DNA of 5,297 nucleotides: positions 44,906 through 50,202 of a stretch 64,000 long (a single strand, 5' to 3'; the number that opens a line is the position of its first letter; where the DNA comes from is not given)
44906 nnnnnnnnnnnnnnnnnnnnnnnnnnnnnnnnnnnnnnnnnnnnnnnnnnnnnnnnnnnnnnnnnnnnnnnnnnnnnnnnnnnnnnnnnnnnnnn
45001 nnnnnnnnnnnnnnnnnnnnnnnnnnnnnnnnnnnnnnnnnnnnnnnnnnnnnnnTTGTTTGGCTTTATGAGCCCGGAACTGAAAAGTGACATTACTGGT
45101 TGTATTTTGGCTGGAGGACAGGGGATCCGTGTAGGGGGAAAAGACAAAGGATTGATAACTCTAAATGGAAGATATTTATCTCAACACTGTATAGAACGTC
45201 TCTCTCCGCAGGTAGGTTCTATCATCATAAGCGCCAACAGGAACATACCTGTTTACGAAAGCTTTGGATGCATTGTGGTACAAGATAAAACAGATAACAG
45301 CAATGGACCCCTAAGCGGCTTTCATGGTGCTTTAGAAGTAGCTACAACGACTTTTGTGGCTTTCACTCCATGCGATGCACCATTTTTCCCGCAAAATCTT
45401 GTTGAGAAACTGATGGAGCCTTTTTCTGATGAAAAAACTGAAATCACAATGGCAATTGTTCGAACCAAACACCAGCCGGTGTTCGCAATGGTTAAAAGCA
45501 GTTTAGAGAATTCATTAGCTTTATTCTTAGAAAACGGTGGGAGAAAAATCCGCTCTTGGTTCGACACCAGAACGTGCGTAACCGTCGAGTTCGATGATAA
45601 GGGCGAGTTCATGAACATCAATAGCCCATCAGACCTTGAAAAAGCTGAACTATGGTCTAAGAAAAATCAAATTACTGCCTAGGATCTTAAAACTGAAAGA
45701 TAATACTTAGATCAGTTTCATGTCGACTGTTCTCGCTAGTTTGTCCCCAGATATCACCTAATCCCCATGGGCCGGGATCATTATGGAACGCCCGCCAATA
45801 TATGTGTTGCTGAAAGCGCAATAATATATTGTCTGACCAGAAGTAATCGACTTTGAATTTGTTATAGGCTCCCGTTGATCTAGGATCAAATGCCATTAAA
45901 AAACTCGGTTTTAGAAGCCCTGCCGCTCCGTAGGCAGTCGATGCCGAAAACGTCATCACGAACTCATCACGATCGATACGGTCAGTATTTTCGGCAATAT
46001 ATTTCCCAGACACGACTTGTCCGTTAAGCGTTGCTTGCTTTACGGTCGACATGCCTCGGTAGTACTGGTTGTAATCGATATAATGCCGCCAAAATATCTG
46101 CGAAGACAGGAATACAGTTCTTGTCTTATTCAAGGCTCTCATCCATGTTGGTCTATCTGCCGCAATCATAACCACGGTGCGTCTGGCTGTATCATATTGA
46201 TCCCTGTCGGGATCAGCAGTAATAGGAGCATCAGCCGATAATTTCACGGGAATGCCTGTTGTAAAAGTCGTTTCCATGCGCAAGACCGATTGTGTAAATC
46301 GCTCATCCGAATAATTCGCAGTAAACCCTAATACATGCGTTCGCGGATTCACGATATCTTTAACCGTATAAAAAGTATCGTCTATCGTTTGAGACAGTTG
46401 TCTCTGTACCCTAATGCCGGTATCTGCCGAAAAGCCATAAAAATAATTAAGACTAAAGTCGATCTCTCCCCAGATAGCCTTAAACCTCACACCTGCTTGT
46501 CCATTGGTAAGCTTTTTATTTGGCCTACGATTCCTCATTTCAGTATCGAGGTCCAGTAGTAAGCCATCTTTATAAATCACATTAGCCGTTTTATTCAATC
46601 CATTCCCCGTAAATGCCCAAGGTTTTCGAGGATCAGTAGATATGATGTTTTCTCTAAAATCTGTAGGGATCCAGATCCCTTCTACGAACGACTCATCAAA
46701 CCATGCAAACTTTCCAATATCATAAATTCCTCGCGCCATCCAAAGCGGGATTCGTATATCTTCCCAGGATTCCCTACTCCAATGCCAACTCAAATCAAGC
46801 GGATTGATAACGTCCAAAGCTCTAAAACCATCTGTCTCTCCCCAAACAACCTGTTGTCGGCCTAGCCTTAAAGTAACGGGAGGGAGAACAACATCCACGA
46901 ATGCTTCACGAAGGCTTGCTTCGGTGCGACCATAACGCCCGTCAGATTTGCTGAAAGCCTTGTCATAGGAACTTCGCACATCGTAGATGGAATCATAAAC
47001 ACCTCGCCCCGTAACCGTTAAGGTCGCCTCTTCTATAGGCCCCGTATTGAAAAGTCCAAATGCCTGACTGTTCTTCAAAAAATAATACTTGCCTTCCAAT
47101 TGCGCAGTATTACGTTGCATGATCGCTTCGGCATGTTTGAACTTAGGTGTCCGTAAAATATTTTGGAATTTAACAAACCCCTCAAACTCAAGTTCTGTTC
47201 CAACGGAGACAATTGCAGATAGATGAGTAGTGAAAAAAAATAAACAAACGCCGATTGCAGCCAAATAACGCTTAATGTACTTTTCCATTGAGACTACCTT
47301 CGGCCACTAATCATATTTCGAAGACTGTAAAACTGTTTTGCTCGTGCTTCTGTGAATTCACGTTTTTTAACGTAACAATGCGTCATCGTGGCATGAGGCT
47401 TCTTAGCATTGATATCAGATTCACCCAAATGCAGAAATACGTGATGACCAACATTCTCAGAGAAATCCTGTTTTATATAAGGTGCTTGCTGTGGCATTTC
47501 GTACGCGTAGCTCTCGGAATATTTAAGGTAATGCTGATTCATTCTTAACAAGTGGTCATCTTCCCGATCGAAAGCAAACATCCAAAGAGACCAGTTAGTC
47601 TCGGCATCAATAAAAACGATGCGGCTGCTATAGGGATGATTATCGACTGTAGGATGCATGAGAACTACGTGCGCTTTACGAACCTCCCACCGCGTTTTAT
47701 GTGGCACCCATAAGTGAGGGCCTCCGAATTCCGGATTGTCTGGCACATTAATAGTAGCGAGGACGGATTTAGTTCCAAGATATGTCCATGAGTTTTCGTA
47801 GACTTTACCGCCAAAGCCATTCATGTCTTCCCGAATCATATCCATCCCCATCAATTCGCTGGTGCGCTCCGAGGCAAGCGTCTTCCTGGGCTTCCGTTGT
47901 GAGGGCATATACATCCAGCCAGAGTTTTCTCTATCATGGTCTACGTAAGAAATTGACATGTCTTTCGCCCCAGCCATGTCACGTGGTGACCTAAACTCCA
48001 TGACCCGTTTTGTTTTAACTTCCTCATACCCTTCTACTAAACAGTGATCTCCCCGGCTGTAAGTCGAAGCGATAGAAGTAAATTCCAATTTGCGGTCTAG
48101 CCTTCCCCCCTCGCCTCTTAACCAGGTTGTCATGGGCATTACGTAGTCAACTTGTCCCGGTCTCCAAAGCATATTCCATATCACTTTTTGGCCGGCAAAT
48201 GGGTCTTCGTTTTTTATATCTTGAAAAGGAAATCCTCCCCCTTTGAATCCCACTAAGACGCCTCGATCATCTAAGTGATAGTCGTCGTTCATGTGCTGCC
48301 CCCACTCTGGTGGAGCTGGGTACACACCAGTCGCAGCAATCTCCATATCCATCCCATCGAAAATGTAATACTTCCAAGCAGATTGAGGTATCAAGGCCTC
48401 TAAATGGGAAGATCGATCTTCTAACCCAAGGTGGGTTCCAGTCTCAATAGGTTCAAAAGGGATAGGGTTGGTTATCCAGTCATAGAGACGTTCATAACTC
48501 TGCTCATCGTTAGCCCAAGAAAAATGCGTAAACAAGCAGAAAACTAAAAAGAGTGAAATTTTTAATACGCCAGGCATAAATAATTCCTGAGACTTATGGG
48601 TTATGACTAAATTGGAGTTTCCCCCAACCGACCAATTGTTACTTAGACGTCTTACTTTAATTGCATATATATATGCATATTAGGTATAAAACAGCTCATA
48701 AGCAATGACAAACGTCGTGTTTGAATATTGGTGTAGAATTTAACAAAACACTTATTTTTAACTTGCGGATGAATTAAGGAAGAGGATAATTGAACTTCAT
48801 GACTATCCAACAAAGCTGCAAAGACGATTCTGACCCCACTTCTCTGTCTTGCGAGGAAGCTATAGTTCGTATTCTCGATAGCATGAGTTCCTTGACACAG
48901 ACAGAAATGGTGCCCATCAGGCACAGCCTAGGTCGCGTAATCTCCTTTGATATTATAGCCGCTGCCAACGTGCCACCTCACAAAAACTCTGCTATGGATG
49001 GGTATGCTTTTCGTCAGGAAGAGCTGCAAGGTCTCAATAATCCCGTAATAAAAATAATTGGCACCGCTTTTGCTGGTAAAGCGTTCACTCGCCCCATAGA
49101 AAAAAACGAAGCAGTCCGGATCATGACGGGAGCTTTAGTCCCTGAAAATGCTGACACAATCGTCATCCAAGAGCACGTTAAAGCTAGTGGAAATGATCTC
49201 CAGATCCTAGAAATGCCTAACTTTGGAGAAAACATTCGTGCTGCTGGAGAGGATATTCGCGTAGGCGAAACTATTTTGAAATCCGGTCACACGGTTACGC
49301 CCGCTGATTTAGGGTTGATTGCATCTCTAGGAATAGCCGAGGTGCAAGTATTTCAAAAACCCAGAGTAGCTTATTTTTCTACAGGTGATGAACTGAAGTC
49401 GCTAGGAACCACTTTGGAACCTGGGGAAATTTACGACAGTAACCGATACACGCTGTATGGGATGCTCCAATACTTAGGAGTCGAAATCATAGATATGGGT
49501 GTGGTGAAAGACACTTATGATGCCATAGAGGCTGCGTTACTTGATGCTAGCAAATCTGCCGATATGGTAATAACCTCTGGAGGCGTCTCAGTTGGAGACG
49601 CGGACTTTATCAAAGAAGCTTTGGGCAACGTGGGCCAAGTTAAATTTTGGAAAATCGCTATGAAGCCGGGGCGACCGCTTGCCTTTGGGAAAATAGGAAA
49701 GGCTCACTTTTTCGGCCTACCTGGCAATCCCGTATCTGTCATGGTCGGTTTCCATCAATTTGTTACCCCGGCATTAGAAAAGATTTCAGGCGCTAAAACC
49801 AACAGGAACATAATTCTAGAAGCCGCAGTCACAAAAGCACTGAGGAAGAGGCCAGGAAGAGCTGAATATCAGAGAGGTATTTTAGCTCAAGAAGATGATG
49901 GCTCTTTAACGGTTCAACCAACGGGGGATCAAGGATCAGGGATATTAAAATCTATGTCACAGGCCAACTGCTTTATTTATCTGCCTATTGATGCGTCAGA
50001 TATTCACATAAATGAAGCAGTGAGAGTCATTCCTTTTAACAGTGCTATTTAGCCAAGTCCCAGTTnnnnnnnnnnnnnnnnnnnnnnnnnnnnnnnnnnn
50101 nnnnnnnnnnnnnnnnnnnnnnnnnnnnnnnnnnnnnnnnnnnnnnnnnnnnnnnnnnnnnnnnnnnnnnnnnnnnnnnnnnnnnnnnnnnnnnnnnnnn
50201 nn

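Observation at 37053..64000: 27-kb alcohol-to-acid superlocus combining PQQ, tungsten and molybdenum chemistry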

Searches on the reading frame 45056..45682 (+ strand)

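Call 4: search_protein_families(library=pfam, proteins=[window:45056-45682:+])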
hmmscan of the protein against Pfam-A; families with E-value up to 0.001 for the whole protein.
window:45056-45682:+ (208 aa): 1 family
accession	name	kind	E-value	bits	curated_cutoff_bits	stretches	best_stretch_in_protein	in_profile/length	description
PF12804.13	NTP_transf_3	-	1.3e-30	107.1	27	1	15-166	1-154/160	MobA-like NTP transferase domain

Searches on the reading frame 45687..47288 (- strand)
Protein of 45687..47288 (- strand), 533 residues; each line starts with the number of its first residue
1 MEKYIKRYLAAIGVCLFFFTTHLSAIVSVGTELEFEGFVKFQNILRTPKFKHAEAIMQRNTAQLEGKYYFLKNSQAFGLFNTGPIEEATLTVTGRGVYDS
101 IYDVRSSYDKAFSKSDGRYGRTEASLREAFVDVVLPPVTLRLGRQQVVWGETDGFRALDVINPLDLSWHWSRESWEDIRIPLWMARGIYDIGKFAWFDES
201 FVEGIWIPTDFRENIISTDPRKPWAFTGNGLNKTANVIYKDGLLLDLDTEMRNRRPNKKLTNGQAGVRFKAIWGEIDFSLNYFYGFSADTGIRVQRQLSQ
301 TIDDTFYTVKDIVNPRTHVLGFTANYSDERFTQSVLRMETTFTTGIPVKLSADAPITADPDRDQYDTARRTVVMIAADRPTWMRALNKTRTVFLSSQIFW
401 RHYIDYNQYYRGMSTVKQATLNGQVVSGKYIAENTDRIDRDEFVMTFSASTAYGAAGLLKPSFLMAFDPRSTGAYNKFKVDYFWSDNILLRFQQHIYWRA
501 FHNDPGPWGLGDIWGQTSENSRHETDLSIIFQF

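Call 4: search_protein_families(library=pfam, proteins=[window:45687-47288:-])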
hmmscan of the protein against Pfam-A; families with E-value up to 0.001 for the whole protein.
window:45687-47288:- (533 aa): 1 family
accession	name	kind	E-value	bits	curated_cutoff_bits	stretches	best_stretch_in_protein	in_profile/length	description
PF06980.17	DUF1302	-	1e-23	84.6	23.2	1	89-470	97-482/541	Protein of unknown function (DUF1302)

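Call 44: search_protein_families(library=ncbifam, proteins=[window:45687-47288:-], max_evalue=0.00001)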
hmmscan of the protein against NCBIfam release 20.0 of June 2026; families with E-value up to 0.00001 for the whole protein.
window:45687-47288:- (533 aa): 0 families

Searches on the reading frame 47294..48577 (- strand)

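Call 4: search_protein_families(library=pfam, proteins=[window:47294-48577:-])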
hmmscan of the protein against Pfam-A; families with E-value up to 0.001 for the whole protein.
window:47294-48577:- (427 aa): 2 families
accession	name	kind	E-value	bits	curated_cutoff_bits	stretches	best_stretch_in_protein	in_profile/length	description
PF07044.18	DUF1329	-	2.2e-25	90.2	23.1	1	101-382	57-342/368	Protein of unknown function (DUF1329)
PF17131.11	LolA_like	-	9.5e-13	48.6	30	1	189-347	3-132/184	Outer membrane lipoprotein-sorting protein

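Call 44: search_protein_families(library=ncbifam, proteins=[window:47294-48577:-], max_evalue=0.00001)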
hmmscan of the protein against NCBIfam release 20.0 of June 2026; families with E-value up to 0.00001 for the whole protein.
window:47294-48577:- (427 aa): 0 families

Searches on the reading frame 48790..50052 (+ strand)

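Call 4: search_protein_families(library=pfam, proteins=[window:48790-50052:+])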
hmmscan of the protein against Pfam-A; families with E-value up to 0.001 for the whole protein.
window:48790-50052:+ (420 aa): 3 families
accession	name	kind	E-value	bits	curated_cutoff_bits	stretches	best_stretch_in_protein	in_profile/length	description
PF03453.22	MoeA_N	-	3.3e-43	147.6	30.8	1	19-181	1-160/160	MoeA N-terminal region (domain I and II)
PF00994.29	MoCF_biosynth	-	3.9e-35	121.1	26.6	1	196-330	3-143/144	Probable molybdopterin binding domain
PF03454.20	MoeA_C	-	3.9e-18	65.9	22.1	1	345-416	2-72/72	MoeA C-terminal region (domain IV)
